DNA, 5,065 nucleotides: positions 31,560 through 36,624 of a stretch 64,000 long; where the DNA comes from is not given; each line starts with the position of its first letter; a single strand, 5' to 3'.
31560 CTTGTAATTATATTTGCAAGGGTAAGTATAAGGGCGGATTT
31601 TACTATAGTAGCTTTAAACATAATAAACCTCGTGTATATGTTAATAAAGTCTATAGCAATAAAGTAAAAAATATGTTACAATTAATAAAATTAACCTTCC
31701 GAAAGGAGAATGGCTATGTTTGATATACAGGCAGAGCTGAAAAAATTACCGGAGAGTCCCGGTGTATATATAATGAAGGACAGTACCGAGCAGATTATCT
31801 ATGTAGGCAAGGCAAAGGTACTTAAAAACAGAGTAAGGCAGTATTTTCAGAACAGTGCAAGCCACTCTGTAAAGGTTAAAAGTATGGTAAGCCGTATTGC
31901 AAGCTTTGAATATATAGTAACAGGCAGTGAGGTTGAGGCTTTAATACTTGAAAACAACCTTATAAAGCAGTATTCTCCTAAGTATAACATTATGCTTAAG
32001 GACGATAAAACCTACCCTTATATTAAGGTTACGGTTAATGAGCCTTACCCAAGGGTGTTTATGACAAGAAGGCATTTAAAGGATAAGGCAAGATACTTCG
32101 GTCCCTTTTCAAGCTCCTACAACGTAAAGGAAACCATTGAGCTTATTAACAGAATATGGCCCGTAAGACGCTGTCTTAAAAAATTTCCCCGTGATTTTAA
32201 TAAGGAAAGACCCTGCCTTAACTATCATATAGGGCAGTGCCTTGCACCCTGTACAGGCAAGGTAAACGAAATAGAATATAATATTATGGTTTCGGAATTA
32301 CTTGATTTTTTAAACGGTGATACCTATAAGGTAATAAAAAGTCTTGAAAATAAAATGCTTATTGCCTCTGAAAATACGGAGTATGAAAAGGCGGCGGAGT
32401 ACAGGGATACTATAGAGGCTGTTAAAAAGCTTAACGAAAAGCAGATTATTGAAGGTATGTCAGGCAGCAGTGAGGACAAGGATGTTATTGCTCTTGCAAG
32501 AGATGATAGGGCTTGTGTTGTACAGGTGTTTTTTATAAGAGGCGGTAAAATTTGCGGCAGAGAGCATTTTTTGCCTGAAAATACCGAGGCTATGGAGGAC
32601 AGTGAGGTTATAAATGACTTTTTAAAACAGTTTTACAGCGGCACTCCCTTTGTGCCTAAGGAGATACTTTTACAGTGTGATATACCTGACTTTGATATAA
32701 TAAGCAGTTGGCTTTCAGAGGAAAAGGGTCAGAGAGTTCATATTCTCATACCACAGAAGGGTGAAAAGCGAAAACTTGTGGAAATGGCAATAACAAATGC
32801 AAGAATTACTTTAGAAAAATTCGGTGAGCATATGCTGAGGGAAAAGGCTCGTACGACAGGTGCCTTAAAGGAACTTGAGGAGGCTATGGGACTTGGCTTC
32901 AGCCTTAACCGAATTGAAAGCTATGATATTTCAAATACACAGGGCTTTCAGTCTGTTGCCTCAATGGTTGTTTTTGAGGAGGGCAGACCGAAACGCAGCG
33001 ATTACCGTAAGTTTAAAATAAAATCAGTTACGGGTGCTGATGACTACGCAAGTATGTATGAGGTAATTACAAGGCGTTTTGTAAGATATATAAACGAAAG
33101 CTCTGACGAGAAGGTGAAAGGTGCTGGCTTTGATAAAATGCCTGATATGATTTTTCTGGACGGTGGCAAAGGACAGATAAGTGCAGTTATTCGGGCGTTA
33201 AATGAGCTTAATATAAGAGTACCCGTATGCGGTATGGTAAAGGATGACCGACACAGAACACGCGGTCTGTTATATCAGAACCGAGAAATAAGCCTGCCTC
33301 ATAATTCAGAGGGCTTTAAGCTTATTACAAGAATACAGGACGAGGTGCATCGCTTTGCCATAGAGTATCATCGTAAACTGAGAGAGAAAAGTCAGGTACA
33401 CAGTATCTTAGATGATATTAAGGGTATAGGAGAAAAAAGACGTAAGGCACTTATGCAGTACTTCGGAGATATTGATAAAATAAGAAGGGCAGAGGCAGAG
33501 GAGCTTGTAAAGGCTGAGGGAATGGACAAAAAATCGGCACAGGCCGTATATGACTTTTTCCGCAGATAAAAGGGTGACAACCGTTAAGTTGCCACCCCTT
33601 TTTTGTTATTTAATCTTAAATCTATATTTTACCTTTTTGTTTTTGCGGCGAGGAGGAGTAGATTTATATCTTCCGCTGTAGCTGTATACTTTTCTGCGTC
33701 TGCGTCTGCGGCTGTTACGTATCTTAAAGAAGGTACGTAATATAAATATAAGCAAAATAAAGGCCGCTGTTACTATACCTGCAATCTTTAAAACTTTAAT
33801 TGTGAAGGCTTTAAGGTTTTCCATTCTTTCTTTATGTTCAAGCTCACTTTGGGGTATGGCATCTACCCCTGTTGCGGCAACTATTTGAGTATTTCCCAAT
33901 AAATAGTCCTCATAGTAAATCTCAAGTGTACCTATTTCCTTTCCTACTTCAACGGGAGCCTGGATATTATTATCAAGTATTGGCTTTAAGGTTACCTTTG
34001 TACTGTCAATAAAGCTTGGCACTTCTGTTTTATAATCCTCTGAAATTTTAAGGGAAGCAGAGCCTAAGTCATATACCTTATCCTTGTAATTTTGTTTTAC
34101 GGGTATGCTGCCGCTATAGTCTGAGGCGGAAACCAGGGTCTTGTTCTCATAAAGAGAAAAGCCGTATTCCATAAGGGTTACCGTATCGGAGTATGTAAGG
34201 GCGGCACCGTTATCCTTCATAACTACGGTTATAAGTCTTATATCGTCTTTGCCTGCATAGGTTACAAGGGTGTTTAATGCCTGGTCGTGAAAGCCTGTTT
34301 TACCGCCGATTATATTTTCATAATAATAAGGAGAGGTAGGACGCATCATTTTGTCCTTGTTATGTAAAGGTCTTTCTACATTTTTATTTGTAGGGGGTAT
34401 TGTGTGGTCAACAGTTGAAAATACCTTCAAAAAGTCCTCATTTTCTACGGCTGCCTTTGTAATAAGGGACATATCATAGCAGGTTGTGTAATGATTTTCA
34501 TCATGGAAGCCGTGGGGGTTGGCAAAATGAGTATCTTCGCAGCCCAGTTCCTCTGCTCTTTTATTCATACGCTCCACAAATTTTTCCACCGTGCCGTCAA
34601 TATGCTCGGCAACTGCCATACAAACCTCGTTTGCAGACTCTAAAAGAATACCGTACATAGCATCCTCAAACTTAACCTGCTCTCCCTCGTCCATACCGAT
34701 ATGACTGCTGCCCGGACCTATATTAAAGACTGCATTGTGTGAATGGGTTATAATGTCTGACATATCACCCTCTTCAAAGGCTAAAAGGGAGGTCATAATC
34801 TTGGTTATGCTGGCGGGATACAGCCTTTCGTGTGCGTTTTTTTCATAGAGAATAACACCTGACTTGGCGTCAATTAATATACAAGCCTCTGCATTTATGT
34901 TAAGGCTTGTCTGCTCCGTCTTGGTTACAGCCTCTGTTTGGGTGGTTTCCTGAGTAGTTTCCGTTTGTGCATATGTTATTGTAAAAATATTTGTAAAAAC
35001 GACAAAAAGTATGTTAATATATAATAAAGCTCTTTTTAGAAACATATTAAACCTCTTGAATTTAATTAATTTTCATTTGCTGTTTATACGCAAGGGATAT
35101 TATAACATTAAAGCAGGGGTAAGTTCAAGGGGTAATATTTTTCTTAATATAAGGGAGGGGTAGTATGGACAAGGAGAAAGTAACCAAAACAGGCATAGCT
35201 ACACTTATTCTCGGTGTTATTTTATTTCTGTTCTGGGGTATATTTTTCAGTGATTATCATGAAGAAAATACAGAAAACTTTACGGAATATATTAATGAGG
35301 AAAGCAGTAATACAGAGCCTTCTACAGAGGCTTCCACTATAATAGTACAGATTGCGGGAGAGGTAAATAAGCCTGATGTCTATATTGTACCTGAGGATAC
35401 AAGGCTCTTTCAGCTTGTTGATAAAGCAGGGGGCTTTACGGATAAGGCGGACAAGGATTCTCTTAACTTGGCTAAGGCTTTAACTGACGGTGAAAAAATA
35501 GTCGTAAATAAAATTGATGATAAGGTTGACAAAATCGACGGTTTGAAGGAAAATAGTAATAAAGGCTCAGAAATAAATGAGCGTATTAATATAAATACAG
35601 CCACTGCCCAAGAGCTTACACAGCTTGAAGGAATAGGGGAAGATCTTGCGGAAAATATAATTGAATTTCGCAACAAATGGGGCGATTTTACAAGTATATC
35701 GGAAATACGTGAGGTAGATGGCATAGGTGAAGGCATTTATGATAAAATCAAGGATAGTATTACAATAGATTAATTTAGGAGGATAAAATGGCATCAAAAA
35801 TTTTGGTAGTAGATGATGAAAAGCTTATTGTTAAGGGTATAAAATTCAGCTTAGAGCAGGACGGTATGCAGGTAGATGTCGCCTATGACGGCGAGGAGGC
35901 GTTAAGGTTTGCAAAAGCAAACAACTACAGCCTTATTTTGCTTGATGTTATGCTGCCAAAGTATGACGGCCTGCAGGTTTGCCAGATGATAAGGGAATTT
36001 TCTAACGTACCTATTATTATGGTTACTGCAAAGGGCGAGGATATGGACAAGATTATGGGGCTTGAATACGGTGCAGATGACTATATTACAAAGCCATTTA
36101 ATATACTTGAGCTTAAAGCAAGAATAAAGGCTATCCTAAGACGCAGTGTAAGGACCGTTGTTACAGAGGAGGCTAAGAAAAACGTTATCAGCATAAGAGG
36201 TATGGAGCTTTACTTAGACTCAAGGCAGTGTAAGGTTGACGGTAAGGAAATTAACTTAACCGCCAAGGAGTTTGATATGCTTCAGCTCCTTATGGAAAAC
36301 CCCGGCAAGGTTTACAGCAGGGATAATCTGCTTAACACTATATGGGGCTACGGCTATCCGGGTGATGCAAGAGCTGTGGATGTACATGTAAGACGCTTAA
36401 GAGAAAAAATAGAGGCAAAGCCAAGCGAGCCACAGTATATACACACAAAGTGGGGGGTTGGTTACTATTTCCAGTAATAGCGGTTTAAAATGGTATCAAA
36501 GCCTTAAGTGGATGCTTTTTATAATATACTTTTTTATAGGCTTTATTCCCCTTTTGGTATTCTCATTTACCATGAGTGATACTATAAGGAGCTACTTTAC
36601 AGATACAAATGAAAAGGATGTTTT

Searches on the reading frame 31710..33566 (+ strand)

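Call 71: search_protein_families(library=pfam, proteins=[window:31710-33566:+], max_evalue=1e-12)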
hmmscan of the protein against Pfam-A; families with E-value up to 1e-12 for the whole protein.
window:31710-33566:+ (619 aa): 2 families
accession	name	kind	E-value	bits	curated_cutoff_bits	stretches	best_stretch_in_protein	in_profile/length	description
PF08459.17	UvrC_RNaseH_dom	-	4.1e-55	186.4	22.3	1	391-551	2-159/159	UvrC RNAse H endonuclease domain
PF22920.2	UvrC_RNaseH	-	3.1e-40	137.2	24.3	1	256-370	1-115/116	UvrC Ribonuclease H-like domain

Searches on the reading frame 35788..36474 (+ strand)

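Call 71: search_protein_families(library=pfam, proteins=[window:35788-36474:+], max_evalue=1e-12)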
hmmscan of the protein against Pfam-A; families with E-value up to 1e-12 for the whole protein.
window:35788-36474:+ (229 aa): 2 families
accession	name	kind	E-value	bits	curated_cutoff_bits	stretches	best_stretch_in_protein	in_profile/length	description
PF00072.30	Response_reg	-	2.9e-32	111.6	30.2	1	5-114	1-111/111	Response regulator receiver domain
PF00486.34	Trans_reg_C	-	3.8e-31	107.4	26.2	1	152-228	1-77/77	Transcriptional regulatory protein, C terminal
